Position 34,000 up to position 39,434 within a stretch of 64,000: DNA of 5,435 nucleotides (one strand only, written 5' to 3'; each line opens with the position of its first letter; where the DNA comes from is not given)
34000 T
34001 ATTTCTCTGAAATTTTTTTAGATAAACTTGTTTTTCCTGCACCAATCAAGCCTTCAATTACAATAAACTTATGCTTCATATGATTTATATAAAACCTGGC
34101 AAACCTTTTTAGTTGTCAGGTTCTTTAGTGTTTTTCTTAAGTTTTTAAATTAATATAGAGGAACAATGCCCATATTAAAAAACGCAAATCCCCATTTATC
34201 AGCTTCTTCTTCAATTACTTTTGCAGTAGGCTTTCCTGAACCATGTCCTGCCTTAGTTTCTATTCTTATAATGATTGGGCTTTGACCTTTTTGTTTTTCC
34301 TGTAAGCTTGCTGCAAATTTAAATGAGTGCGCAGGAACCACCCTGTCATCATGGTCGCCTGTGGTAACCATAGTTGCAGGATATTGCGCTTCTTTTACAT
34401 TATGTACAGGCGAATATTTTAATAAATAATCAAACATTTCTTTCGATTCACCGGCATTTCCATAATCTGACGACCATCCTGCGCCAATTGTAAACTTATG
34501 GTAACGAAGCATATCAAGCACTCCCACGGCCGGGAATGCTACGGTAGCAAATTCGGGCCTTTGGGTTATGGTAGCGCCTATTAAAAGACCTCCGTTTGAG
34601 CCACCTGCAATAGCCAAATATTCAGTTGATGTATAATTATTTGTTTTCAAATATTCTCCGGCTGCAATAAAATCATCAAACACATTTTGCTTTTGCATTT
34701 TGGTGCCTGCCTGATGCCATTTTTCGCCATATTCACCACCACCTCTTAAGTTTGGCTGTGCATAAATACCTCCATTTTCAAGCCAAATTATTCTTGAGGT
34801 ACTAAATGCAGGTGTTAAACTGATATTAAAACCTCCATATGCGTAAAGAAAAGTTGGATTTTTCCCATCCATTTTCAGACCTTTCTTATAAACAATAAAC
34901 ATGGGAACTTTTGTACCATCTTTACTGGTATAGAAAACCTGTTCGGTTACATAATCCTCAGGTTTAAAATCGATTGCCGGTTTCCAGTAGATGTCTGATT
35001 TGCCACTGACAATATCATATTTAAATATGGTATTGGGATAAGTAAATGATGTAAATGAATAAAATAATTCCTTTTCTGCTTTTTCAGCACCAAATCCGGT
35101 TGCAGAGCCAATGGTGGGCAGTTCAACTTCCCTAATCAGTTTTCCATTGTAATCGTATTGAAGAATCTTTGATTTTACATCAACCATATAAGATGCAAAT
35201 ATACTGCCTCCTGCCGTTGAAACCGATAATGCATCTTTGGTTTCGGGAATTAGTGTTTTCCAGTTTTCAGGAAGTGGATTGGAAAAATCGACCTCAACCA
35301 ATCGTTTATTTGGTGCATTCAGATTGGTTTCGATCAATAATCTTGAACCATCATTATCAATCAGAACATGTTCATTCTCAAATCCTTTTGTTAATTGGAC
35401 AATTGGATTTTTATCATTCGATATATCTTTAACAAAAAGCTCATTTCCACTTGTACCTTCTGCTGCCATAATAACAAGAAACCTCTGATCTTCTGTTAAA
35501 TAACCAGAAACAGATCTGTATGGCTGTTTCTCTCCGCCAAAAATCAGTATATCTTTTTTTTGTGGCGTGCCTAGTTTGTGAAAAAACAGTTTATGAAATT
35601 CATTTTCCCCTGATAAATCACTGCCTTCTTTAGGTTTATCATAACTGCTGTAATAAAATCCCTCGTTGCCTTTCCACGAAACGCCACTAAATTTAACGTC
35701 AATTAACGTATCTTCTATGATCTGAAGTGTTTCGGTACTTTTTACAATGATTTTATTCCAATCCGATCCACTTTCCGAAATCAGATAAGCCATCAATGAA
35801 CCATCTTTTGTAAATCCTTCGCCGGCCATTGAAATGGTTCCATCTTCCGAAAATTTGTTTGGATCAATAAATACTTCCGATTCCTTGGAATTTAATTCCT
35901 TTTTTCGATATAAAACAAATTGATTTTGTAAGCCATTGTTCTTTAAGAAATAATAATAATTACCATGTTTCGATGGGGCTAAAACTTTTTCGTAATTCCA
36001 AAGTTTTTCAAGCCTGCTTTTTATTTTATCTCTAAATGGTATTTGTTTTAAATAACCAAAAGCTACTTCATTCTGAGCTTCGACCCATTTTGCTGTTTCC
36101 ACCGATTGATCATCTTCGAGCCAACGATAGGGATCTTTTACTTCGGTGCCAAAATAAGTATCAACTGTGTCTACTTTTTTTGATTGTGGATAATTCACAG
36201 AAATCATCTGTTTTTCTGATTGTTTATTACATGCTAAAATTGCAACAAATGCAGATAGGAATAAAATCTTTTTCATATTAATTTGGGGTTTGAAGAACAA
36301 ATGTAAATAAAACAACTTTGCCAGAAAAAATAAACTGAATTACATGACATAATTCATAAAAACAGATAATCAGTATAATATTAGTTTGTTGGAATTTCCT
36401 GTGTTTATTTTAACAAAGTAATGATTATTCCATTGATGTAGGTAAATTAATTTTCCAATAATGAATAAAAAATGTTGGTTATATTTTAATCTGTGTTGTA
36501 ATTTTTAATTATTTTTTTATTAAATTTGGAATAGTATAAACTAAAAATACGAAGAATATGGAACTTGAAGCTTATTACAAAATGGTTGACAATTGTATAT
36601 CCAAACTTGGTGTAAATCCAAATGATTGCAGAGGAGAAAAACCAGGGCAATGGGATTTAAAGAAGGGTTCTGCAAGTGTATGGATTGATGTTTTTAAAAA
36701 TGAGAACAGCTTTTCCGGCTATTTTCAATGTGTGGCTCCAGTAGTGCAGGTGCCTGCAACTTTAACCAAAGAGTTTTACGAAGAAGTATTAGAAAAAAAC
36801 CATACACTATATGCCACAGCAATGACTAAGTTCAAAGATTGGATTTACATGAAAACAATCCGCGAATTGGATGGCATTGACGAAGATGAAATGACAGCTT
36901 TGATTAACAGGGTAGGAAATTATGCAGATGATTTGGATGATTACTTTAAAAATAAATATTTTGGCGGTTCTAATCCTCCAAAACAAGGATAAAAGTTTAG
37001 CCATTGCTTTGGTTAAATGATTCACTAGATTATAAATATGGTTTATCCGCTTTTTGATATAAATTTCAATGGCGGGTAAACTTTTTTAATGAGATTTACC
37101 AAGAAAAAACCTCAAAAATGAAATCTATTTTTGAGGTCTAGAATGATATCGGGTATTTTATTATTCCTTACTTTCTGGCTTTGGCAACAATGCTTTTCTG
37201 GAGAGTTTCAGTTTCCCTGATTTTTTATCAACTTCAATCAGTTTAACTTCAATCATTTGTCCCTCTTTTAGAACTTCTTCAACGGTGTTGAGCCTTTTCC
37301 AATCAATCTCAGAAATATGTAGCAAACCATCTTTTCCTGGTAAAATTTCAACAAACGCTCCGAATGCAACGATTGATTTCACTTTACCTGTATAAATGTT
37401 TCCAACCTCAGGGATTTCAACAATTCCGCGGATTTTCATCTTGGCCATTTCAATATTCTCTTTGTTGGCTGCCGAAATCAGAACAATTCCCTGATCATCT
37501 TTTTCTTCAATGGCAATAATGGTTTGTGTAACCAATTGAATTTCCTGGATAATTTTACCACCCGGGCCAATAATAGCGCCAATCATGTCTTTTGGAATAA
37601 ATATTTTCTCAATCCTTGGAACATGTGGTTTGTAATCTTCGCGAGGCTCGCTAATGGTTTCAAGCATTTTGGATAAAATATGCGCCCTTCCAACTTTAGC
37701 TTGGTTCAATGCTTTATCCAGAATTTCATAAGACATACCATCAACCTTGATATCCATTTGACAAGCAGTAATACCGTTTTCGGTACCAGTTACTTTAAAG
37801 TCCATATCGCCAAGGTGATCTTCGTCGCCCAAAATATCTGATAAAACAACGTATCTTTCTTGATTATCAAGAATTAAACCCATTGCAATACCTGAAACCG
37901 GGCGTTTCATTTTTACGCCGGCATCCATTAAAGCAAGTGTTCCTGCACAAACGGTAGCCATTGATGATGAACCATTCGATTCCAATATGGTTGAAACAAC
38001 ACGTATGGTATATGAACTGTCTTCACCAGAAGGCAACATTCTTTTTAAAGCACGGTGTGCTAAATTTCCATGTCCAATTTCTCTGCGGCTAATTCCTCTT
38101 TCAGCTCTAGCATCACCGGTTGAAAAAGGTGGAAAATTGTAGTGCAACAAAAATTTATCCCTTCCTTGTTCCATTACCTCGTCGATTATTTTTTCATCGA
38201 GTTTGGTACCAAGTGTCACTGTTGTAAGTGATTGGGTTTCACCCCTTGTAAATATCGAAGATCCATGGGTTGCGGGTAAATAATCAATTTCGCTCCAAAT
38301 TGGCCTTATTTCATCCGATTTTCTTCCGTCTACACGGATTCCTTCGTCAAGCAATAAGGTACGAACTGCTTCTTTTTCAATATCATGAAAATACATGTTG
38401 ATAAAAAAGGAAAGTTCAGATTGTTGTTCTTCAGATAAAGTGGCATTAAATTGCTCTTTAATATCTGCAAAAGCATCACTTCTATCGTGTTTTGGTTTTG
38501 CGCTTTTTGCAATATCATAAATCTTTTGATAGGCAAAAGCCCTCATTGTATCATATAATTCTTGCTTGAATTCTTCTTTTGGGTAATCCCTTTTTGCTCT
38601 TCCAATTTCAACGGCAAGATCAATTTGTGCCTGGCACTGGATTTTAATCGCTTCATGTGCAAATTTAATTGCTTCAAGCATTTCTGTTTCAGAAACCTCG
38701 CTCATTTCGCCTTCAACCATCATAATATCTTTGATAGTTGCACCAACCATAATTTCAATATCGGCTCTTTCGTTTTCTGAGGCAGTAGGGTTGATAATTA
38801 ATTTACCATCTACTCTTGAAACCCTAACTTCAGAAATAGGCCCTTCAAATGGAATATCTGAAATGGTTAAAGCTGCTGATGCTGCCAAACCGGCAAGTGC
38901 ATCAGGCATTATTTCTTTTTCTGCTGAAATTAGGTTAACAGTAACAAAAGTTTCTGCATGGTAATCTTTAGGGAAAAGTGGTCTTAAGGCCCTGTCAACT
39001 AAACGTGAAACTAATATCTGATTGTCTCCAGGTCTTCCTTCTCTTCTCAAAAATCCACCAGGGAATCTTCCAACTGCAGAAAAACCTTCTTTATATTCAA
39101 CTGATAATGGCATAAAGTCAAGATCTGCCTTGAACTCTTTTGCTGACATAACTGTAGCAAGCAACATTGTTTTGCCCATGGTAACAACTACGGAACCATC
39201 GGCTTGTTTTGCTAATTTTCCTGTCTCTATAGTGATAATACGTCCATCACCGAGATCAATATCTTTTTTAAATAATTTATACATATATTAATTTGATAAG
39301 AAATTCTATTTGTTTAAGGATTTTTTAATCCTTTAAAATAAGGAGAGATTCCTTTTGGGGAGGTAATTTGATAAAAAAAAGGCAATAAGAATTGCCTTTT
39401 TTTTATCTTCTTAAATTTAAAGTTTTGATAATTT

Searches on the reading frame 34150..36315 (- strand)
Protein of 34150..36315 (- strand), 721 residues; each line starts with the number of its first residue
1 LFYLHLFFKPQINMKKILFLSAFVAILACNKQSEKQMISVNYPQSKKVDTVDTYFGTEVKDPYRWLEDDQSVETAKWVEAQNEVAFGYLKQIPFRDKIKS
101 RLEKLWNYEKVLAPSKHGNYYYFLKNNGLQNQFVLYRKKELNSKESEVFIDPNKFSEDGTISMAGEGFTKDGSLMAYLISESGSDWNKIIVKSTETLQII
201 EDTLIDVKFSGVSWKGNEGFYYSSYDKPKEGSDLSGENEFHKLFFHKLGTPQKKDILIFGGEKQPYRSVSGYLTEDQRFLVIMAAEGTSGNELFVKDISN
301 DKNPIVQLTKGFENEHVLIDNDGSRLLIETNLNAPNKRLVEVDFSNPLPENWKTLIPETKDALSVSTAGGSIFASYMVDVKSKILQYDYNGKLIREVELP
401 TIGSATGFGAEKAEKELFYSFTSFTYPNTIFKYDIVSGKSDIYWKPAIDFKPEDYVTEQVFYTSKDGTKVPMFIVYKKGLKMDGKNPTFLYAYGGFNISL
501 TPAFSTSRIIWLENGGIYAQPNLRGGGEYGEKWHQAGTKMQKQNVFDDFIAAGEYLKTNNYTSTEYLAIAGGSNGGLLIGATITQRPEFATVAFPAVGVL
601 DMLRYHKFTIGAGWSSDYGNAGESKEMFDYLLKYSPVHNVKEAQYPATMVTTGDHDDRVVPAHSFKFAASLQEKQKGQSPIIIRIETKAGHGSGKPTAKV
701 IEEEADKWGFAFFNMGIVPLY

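Call 60: search_protein_families(library=pfam, proteins=[window:34150-36315:-], max_evalue=0.00001)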
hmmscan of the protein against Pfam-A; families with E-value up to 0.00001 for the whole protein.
window:34150-36315:- (721 aa): 2 families
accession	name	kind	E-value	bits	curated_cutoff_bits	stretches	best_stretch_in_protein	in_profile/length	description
PF02897.21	Peptidase_S9_N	-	2.2e-129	432.3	24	1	43-443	1-411/414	Prolyl oligopeptidase, N-terminal beta-propeller domain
PF00326.27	Peptidase_S9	-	2.1e-60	204.3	22.6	1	503-714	2-209/213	Prolyl oligopeptidase family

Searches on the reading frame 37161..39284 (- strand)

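Call 60: search_protein_families(library=pfam, proteins=[window:37161-39284:-], max_evalue=0.00001)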
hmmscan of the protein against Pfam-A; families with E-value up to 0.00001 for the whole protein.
window:37161-39284:- (707 aa): 5 families
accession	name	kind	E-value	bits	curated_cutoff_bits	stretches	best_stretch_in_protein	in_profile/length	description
PF01138.27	RNase_PH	-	6.6e-57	192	25.5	2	14-145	2-130/130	3' exoribonuclease family, domain 1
PF03725.20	RNase_PH_C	-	1.2e-21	76.8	20.8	2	148-212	1-67/67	3' exoribonuclease family, domain 2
PF00575.29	S1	-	1.7e-20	73.6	22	1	625-697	2-74/74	S1 RNA binding domain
PF03726.19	PNPase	-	9.1e-13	48.9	24.6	1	243-322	2-81/81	Polyribonucleotide nucleotidyltransferase, RNA binding domain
PF00013.35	KH_1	-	1.6e-11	44.2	21.5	1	559-619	2-65/66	KH domain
